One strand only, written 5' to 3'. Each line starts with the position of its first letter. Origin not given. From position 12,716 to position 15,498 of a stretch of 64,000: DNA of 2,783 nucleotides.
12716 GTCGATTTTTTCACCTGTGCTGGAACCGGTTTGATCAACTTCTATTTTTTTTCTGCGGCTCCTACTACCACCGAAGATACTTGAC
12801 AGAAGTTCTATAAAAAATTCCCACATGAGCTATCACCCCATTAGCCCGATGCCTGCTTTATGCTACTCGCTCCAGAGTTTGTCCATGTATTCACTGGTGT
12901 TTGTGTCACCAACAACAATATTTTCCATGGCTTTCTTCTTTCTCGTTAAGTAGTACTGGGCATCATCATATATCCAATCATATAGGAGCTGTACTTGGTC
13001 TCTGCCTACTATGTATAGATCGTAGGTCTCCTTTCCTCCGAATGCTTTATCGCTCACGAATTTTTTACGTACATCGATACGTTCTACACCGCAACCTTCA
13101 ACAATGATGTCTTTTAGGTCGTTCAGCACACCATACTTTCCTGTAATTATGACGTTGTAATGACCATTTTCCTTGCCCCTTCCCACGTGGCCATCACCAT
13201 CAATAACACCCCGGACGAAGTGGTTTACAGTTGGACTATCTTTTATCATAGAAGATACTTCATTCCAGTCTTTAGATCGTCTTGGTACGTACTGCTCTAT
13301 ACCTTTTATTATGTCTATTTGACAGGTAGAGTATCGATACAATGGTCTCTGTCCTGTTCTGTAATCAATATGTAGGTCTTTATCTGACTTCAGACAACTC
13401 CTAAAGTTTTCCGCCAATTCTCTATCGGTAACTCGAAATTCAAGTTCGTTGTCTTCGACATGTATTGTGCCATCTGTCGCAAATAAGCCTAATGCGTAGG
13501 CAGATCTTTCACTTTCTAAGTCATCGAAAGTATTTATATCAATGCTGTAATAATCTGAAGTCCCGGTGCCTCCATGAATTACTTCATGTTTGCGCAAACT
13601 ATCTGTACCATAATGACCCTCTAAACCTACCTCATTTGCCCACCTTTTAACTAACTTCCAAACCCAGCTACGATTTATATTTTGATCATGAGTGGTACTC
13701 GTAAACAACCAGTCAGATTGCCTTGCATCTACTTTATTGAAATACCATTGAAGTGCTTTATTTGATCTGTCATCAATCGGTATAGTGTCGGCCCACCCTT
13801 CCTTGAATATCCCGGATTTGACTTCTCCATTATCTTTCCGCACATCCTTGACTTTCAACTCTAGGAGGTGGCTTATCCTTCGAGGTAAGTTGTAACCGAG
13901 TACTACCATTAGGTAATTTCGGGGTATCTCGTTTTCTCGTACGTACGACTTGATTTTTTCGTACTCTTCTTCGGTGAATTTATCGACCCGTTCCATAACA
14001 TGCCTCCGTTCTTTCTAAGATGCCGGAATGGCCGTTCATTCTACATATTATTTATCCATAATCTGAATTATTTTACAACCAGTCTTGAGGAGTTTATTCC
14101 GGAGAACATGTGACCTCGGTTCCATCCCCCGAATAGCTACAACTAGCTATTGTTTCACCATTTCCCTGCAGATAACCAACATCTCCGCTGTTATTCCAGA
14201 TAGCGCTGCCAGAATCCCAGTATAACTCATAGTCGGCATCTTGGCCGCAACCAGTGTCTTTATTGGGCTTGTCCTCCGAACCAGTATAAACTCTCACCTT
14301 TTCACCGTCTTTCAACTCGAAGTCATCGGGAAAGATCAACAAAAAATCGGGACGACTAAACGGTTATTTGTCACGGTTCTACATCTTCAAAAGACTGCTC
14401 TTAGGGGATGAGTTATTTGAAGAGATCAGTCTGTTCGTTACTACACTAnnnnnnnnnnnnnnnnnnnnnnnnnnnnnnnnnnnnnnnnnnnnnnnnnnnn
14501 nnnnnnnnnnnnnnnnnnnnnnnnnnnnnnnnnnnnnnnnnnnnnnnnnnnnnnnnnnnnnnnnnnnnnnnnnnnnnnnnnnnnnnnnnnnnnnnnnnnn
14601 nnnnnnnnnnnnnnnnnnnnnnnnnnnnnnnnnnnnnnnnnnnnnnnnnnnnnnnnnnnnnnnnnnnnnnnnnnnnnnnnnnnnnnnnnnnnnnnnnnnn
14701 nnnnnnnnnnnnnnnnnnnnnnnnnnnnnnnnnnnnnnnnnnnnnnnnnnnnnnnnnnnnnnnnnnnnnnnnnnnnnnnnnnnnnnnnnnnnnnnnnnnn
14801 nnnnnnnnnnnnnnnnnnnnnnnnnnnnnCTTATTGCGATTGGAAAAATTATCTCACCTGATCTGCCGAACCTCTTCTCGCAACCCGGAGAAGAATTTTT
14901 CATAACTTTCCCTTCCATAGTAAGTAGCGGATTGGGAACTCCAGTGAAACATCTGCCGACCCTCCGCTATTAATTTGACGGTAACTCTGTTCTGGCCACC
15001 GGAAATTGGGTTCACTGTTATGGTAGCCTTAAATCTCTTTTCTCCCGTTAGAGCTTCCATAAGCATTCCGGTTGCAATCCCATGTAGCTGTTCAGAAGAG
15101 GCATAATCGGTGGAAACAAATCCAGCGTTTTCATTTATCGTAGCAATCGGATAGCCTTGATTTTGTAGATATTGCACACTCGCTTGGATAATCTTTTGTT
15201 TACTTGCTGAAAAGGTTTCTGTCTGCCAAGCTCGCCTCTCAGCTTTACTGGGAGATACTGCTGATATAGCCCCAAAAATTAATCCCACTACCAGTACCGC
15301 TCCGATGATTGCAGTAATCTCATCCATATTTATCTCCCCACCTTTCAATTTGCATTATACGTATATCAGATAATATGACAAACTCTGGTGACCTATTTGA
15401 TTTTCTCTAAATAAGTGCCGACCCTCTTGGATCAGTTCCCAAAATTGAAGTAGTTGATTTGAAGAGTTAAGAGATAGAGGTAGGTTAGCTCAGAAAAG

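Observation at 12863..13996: Tyrosine-recombinase remnant fused in frame to a complete double-motif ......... homing-endonuclease domain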

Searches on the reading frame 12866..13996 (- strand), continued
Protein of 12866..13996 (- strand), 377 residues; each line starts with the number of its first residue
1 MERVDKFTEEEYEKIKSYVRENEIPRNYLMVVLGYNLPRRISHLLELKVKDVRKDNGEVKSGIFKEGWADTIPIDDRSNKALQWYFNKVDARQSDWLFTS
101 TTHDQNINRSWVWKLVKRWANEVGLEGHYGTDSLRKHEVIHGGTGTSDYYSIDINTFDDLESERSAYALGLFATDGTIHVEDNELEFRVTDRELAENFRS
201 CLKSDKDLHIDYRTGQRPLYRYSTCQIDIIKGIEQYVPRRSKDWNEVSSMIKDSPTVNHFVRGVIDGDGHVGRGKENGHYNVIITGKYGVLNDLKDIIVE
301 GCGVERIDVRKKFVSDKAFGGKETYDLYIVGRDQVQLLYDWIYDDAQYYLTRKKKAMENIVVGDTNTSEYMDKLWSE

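Call 47: fold_search(model_id=the predicted structure, library=pdb)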
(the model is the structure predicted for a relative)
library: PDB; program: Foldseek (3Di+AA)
matches with E <= 10: 551; with E <= 0.001: 56
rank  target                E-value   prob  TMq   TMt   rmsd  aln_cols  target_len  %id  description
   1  7qsu                  1.0e-07  1.00  0.38  0.39   5.2       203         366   19  Crystal structure of homing endonuclease-associated TliVMA intein (C1A, d333-339) (released 2022-03-30)
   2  2dch                  2.6e-07  1.00  0.37  0.63   5.1       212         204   16  Crystal structure of archaeal intron-encoded homing endonuclease I-Tsp061I (released 2006-07-06)
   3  7qss                  3.5e-07  1.00  0.37  0.33  12.6       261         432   18  Crystal structure of homing endonuclease-associated TliVMA intein (C1A) (released 2022-03-30)
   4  1ef0_A                1.7e-06  1.00  0.35  0.32  23.5       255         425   16  CRYSTAL STRUCTURE OF PI-SCEI MINIPRECURSOR (released 2000-06-07)
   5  1mow_A                3.6e-06  1.00  0.36  0.52   6.1       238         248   14  E-DreI (released 2002-11-29)
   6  9xy5_A                5.9e-06  1.00  0.34  0.42  10.4       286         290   12  One of a series of engineered variants of I-OnuI meganuclease targeting altered DNA target sequence (released 2025-09-10)
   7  2ab5_B                6.5e-06  1.00  0.39  0.54   6.2       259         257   11  bI3 LAGLIDADG Maturase (released 2005-08-30)
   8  5t2n_A                1.2e-05  1.00  0.36  0.45   9.0       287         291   11  Engineered variant of I-OnuI meganuclease targeting the Anopheles AGAP007280 gene; harbors 38 point mutations relative (released 2017-05-03)
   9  3eh8_A                1.6e-05  1.00  0.38  0.53   6.9       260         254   14  Crystal structure of Y2 I-AniI variant (F13Y/S111Y)/DNA complex with calcium (released 2009-01-13)
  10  6x1j_A                1.8e-05  1.00  0.39  0.59   5.6       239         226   14  The homing endonuclease I-WcaI bound to its DNA recognition sequence (released 2021-05-26)
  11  2ab5_A                2.0e-05  1.00  0.39  0.54   6.3       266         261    9  bI3 LAGLIDADG Maturase (released 2005-08-30)
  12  9pz7_A                2.1e-05  1.00  0.35  0.43  10.4       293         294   10  One of a series of engineered variants of I-OnuI meganuclease targeting altered DNA target sequence (released 2025-09-10)
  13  1lws_A                2.1e-05  1.00  0.33  0.30  23.6       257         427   18  Crystal structure of the intein homing endonuclease PI-SceI bound to its recognition sequence (released 2002-09-27)
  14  3oor_A                2.5e-05  1.00  0.36  0.56   4.5       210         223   14  I-SceI mutant (K86R/G100T)complexed with C/G+4 DNA substrate (released 2010-11-17)
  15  1dfa                  3.2e-05  1.00  0.31  0.29   6.4       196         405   19  CRYSTAL STRUCTURE OF PI-SCEI IN C2 SPACE GROUP (released 1999-12-08)
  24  3hyi                  6.8e-05  1.00  0.34  0.44  11.6       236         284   14  Crystal structure of full-length DUF199/WhiA from Thermatoga maritima (released 2009-09-01)
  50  3hyj_A                5.7e-04  1.00  0.33  0.60   6.3       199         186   12  Crystal structure of the N-terminal LAGLIDADG domain of DUF199/WhiA (released 2009-09-01)
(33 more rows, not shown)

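Call 48: fold_search(model_id=the predicted structure, library=viral)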
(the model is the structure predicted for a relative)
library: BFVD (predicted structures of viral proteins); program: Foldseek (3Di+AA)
matches with E <= 10: 813; with E <= 0.001: 158
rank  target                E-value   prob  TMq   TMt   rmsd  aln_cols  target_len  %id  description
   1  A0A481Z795            1.1e-14  1.00  0.48  0.54   3.5       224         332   21  Aspartyl protease [Pithovirus LCPAC304]
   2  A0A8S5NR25            4.3e-14  1.00  0.50  0.59  10.3       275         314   19  Endonuclease [Siphoviridae sp. ct5op20]
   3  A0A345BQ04            1.8e-13  1.00  0.52  0.56  12.8       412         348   14  (no name in the UniProt tables at hand)
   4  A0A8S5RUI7            3.2e-13  1.00  0.50  0.56  16.2       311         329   19  (no name in the UniProt tables at hand)
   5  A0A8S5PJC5            4.0e-13  1.00  0.48  0.44   8.6       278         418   17  HAD domain protein [Myoviridae sp. ctsK93]
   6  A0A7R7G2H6            6.1e-13  1.00  0.49  0.55   8.6       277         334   18  (no name in the UniProt tables at hand)
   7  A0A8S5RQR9            1.4e-12  1.00  0.46  0.60   3.3       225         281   20  (no name in the UniProt tables at hand)
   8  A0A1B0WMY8            1.6e-12  1.00  0.45  0.66   6.0       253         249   20  (no name in the UniProt tables at hand)
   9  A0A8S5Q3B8            1.9e-12  1.00  0.48  0.60   8.5       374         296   16  Endonuclease [Siphoviridae sp. ctLqe90]
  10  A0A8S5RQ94            4.2e-12  1.00  0.50  0.65   4.8       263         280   17  (no name in the UniProt tables at hand)
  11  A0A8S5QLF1            4.2e-12  1.00  0.47  0.65  11.1       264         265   19  LAGLIDADG-like domain [CrAss-like virus sp. ctYsL76]
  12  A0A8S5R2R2            5.7e-12  1.00  0.48  0.75   2.7       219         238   19  Endonuclease (Fragment) [Siphoviridae sp. ct6d71]
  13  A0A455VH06            8.7e-12  1.00  0.51  0.59   7.7       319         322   17  (no name in the UniProt tables at hand)
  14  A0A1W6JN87            2.7e-11  1.00  0.45  0.61   5.5       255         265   14  Homing endonuclease LAGLIDADG domain-containing protein [Lactococcus phage LW81]
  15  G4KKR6                2.7e-11  1.00  0.45  0.53   7.7       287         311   18  (no name in the UniProt tables at hand)
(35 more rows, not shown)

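Call 50: search_protein_families(library=padloc, proteins=[P0001], max_evalue=0.01)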
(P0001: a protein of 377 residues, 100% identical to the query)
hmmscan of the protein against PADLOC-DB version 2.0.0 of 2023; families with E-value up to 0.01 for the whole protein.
P0001 (377 aa): 0 families

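Call 65: find_related_loci(query=A2, collection=metagenome_contigs, flank=10000)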
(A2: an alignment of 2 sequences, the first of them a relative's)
Query A2 (377 aa) in metagenome_contigs; peptide patterns used: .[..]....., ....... (x = any residue, [..] = any of these).
600 stretches matched a pattern, but none encodes a relative of the query by tblastn (E <= 1e-3).

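Call 78: search_dna_similar(query=P0001, collection=phages, mode=protein, max_rows=12, max_evalue=0.001)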
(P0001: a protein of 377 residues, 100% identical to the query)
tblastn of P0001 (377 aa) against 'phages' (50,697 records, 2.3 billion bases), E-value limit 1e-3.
Records with a match: 55; places in all: 55; records where one place covers at least 80% of the query: 0.
Best place of each record, by identity: <60% 55.
By first word of the organism name: Streptococcus 23; Bacillus 19; uncultured 6; Staphylococcus 3; Clostridium 2; Alicyclobacillus 1; Bacteriophage 1.
By host as written in the record: - 7; Bacillus thuringiensis 4; Bacillus cereus 3; Bacillus subtilis 2; Staphylococcus sp. 2; Bacillus thuringiensis var. israelensis ATCC 35646 2; Bacillus thuringiensis strain YM-03 2; Clostridium difficile 2; and 28 more.
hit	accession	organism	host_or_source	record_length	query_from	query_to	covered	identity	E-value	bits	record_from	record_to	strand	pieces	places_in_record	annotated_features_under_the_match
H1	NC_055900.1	uncultured phage cr125_1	human feces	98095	150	368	58%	28.5%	7e-13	76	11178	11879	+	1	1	endonuclease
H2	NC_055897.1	uncultured phage cr114_1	human feces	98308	150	368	58%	27.0%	6e-12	73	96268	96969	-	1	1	endonuclease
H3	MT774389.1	uncultured phage cr116_1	human feces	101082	150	353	54%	26.4%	8e-12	73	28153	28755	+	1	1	mobile intron protein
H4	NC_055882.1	uncultured phage cr116_1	human feces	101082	150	353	54%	26.4%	8e-12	73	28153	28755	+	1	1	endonuclease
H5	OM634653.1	Bacillus phage vB_BsuS_PJN02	Bacillus subtilis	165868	165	370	55%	25.9%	2e-4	50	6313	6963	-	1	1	endonuclease | mobile intron protein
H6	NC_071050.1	Bacillus phage vB_BsuS_PJN02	Bacillus subtilis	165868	165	370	55%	25.9%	2e-4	50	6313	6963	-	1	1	endonuclease | mobile intron protein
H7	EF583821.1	Bacillus phage 0305phi8-36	Bacillus thuringiensis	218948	133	353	59%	23.8%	4e-4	49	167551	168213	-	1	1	ORF240: DNA polymerase III alpha subunit | ORF036: mobile intron protein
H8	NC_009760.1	Bacillus phage 0305phi8-36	Bacillus thuringiensis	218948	133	353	59%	23.8%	4e-4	49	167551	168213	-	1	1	ORF240: DNA polymerase | ORF036: endonuclease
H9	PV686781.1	Alicyclobacillus phage MMB025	Alicyclobacillus acidoterrestris MMB007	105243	157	355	53%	25.6%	3e-4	49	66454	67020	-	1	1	endonuclease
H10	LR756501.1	uncultured phage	metagenomic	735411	152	353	54%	24.6%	7e-10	67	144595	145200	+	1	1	record has no annotation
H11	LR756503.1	uncultured phage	metagenomic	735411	152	353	54%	24.6%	7e-10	67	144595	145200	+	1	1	record has no annotation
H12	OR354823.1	Staphylococcus phage Alsa_4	Staphylococcus sp.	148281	157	361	54%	23.6%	1e-4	50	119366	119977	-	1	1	endonuclease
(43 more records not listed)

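Call 79: search_dna_similar(query=P0001, collection=plasmids, mode=protein, max_rows=12, max_evalue=0.001)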
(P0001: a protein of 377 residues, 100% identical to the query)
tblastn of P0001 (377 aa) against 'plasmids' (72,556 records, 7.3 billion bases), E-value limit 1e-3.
Records with a match: 213; places in all: 225; records where one place covers at least 80% of the query: 0.
Best place of each record, by identity: <60% 213.
By first word of the organism name: Bacillus 104; Leuconostoc 29; Weissella 15; Geobacillus 9; Lactiplantibacillus 9; Alicyclobacillus 5; Clostridium 5; Parageobacillus 5; Pediococcus 4; Peribacillus 3; and 17 more.
By predicted mobility (MOB-suite, as given by PLSDB): non-mobilizable 151; mobilizable 53; conjugative 9.
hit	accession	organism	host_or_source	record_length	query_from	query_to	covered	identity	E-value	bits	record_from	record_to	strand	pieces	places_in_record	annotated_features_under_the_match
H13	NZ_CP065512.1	Cytobacillus oceanisediminis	Soil in kangaroo area of zoo,cell ...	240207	124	360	63%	23.3%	4e-6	56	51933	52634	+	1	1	LAGLIDADG family homing endonuclease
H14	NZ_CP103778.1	Bacillus toyonensis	cell culture,Commercial plant nursery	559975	154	354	53%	27.1%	4e-11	72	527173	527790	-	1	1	hypothetical protein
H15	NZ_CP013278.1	Bacillus thuringiensis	Vectobac,bacterial clone,Commercial ...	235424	157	357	53%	26.8%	7e-7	59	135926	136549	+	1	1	LAGLIDADG family homing endonuclease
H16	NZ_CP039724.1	Bacillus thuringiensis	whole organism,soil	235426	157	357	53%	26.8%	7e-7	59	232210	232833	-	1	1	LAGLIDADG family homing endonuclease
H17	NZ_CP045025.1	Bacillus thuringiensis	whole organism,soil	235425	157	357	53%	26.8%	7e-7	59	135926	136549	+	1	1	LAGLIDADG family homing endonuclease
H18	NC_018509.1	Bacillus thuringiensis HD-789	-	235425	157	357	53%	26.8%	7e-7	59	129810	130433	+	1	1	LAGLIDADG family homing endonuclease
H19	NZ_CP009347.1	Bacillus thuringiensis HD1002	Sewage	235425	157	357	53%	26.8%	7e-7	59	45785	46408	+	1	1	LAGLIDADG family homing endonuclease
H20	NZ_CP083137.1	Bacillus thuringiensis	whole organism,Biopesticide Solbac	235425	157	357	53%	26.8%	7e-7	59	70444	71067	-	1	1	LAGLIDADG family homing endonuclease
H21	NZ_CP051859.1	Bacillus thuringiensis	cell culture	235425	157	357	53%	26.8%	7e-7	59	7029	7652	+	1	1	LAGLIDADG family homing endonuclease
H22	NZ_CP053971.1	Bacillus thuringiensis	-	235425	157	357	53%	26.8%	7e-7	59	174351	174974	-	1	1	LAGLIDADG family homing endonuclease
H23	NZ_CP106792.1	Bacillus subtilis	chicken,pure culture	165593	165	370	55%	25.9%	6e-4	50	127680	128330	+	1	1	hypothetical protein (x2)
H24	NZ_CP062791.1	Cytobacillus oceanisediminis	rhizosphere taken during the low tide ...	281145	142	353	56%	23.7%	1e-5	55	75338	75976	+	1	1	LAGLIDADG family homing endonuclease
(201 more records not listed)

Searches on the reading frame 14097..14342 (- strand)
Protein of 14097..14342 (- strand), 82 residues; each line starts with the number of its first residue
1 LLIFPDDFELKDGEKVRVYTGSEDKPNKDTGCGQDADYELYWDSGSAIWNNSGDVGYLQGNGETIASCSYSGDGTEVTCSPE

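Call 19: search_protein_families(library=pfam, proteins=[window:14097-14342:-], max_evalue=0.01)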
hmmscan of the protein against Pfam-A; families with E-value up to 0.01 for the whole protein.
window:14097-14342:- (82 aa): 1 family
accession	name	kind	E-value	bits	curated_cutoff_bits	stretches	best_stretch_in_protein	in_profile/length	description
PF00932.25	LTD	-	2.8e-06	28.1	34.3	1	3-71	51-108/109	Lamin Tail Domain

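Call 50: search_protein_families(library=padloc, proteins=[window:14097-14342:-], max_evalue=0.01)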
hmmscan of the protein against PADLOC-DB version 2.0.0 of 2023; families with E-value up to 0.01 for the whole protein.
window:14097-14342:- (82 aa): 0 families

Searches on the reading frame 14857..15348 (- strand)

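Call 19: search_protein_families(library=pfam, proteins=[window:14857-15348:-], max_evalue=0.01)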
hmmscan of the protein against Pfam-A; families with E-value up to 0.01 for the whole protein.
window:14857-15348:- (164 aa): 1 family
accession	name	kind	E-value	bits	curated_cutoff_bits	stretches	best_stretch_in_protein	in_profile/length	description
PF06804.17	Lipoprotein_18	-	7.8e-05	22.2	25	1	48-127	77-158/323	NlpB/DapX lipoprotein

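Call 50: search_protein_families(library=padloc, proteins=[window:14857-15348:-], max_evalue=0.01)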
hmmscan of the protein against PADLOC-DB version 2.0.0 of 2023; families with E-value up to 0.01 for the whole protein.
window:14857-15348:- (164 aa): 0 families
